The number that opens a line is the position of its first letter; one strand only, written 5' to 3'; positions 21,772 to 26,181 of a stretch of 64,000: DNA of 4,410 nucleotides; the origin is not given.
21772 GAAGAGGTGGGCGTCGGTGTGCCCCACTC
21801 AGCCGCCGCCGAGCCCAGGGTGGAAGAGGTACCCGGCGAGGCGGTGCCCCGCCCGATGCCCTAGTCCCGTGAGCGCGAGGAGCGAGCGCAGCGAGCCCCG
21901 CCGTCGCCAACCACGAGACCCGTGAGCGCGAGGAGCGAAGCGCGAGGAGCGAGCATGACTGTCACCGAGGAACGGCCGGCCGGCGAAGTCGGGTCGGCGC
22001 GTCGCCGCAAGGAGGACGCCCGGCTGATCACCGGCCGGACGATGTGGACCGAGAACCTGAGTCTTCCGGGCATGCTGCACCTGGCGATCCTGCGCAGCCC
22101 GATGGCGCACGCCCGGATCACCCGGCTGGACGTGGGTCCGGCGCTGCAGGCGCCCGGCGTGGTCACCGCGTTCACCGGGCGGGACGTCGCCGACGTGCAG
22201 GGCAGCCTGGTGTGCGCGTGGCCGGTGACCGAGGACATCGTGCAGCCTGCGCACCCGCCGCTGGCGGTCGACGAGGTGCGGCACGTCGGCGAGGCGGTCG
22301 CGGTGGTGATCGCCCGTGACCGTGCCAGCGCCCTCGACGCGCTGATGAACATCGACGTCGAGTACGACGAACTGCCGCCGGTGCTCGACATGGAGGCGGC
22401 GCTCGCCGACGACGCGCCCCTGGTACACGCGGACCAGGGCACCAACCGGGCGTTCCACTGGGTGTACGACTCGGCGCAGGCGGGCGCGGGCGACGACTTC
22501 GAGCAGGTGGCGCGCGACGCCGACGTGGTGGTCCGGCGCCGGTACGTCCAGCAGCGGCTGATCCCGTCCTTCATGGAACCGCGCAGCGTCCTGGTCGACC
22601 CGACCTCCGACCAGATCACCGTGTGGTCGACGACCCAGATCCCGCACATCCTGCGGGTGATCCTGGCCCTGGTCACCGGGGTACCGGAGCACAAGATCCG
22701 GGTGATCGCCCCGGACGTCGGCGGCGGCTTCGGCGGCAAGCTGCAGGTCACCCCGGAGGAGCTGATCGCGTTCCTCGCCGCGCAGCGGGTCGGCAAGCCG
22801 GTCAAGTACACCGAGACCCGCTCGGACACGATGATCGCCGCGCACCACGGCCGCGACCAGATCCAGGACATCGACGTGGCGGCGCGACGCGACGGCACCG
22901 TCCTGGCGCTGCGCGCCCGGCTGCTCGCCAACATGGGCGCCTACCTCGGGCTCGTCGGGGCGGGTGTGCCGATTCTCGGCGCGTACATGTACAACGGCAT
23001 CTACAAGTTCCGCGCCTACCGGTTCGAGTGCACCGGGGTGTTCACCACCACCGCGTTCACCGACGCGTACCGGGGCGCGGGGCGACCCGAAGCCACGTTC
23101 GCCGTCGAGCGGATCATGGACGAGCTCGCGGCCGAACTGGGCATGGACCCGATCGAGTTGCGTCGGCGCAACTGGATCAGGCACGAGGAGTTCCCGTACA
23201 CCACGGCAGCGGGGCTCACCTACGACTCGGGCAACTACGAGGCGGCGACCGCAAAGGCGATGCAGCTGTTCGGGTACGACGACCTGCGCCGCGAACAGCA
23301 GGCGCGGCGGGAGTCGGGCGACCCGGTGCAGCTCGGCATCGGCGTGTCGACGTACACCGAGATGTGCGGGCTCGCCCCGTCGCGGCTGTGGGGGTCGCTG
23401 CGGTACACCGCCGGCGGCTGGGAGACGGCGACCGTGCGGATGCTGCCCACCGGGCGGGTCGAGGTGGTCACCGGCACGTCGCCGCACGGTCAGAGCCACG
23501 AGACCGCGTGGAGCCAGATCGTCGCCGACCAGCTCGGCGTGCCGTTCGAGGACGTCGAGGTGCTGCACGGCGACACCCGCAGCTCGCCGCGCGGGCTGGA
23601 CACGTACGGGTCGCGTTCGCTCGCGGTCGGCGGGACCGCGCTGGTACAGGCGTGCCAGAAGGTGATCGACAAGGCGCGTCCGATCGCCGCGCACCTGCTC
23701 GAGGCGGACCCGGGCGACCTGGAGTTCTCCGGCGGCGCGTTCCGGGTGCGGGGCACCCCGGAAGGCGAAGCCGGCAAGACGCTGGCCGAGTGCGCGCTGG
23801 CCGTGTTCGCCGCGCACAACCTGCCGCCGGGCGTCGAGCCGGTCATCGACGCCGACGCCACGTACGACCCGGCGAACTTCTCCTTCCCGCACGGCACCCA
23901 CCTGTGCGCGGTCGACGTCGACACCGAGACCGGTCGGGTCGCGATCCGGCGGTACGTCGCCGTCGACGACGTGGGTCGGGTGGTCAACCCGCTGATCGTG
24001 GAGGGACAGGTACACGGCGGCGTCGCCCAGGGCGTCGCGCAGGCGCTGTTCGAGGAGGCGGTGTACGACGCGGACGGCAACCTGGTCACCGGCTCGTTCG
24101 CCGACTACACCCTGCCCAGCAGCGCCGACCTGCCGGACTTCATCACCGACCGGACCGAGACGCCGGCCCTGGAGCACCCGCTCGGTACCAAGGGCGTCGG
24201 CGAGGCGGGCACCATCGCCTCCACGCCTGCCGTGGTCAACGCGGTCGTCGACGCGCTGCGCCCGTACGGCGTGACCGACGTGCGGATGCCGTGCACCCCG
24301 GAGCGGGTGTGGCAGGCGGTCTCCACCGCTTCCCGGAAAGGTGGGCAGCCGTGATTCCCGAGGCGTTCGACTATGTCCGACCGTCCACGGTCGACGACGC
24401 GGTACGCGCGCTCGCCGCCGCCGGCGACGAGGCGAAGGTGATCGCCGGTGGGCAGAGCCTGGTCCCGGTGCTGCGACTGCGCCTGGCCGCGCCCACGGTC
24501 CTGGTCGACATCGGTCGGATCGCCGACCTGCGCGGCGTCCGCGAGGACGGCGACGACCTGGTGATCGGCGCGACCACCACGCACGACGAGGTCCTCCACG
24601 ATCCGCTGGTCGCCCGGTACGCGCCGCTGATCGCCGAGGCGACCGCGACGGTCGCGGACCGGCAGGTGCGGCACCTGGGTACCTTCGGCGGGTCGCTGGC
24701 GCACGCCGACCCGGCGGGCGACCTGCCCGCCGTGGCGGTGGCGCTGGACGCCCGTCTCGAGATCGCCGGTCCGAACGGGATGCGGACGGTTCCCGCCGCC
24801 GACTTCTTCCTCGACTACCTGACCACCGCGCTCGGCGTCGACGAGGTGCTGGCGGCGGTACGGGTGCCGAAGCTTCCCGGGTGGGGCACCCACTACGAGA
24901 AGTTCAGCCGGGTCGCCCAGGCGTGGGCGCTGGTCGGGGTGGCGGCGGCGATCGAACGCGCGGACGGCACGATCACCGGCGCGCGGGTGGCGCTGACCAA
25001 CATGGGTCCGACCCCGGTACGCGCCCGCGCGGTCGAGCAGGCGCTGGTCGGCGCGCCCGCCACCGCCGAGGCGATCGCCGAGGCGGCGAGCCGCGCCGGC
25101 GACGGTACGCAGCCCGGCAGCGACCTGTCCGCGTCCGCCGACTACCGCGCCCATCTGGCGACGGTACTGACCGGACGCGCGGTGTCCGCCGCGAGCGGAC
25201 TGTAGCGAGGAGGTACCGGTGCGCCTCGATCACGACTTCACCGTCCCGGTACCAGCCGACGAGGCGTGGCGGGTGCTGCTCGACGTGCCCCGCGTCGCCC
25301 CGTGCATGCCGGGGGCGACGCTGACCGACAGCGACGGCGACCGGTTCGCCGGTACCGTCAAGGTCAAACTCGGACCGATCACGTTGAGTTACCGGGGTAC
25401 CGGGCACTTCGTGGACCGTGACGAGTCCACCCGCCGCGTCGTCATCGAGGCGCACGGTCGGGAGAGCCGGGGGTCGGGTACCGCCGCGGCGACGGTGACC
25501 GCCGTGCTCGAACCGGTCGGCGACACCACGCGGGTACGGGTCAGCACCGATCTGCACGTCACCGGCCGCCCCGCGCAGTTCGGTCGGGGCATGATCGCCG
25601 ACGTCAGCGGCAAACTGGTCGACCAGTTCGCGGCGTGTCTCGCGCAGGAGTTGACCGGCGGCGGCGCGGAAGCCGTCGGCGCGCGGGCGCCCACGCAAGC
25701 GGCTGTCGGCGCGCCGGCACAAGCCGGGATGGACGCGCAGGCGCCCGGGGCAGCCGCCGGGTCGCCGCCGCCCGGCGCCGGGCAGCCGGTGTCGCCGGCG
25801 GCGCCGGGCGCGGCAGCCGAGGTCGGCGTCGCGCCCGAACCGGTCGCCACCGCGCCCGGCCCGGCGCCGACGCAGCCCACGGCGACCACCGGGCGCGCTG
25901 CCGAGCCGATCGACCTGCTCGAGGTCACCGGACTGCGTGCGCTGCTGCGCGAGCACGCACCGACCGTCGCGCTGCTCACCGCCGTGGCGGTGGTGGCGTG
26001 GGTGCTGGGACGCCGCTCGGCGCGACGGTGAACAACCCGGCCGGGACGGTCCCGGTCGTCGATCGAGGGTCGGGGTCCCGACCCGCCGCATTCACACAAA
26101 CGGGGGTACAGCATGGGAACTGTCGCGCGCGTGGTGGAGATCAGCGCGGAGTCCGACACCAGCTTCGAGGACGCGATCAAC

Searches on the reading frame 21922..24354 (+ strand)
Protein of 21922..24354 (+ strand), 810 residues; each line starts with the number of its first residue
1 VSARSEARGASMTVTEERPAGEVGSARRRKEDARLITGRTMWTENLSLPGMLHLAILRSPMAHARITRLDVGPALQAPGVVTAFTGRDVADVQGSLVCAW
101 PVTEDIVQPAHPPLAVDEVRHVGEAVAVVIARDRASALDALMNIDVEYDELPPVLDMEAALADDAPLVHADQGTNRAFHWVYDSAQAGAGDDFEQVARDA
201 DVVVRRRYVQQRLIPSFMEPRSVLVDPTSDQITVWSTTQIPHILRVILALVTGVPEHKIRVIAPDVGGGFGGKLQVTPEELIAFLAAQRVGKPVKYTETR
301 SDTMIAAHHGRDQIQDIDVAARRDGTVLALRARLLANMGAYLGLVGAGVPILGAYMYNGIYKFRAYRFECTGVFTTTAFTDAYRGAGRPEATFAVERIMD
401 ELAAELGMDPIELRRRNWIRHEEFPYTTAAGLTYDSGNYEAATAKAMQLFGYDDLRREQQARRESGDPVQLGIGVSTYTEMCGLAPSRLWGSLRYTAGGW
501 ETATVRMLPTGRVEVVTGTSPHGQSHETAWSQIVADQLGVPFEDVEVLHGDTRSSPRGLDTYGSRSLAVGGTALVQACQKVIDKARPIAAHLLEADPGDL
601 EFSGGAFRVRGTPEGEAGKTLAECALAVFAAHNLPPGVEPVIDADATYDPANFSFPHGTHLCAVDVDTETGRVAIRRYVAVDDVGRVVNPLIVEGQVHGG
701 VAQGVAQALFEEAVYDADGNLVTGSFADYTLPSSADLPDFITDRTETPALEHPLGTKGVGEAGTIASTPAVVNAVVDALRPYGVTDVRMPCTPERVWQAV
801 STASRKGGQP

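Call 30: search_protein_families(library=pfam, proteins=[window:21922-24354:+], max_evalue=0.001)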
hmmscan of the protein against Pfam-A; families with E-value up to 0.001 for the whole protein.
window:21922-24354:+ (810 aa): 3 families
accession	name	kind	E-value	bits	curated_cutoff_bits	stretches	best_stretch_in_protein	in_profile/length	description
PF20256.3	MoCoBD_2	-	8.8e-86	288.3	27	1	445-738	1-283/283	Molybdopterin cofactor-binding domain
PF02738.23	MoCoBD_1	-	3.1e-77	259.4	27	1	189-417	15-243/244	Molybdopterin cofactor-binding domain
PF01315.27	Ald_Xan_dh_C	-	1.4e-24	87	31.3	1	37-152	1-110/110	Aldehyde oxidase and xanthine dehydrogenase, a/b hammerhead domain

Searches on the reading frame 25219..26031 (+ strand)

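Call 72: search_protein_families(library=pfam, proteins=[window:25219-26031:+], max_evalue=0.001)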
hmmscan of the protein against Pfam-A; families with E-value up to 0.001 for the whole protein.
window:25219-26031:+ (270 aa): 2 families
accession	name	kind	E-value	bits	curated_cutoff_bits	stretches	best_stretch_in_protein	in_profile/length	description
PF06240.19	COXG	-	4.5e-18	65.8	22.2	1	7-145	3-139/140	Carbon monoxide dehydrogenase subunit G (CoxG)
PF10604.15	Polyketide_cyc2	-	1.9e-08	35.1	27.4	1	5-144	6-140/142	Polyketide cyclase / dehydrase and lipid transport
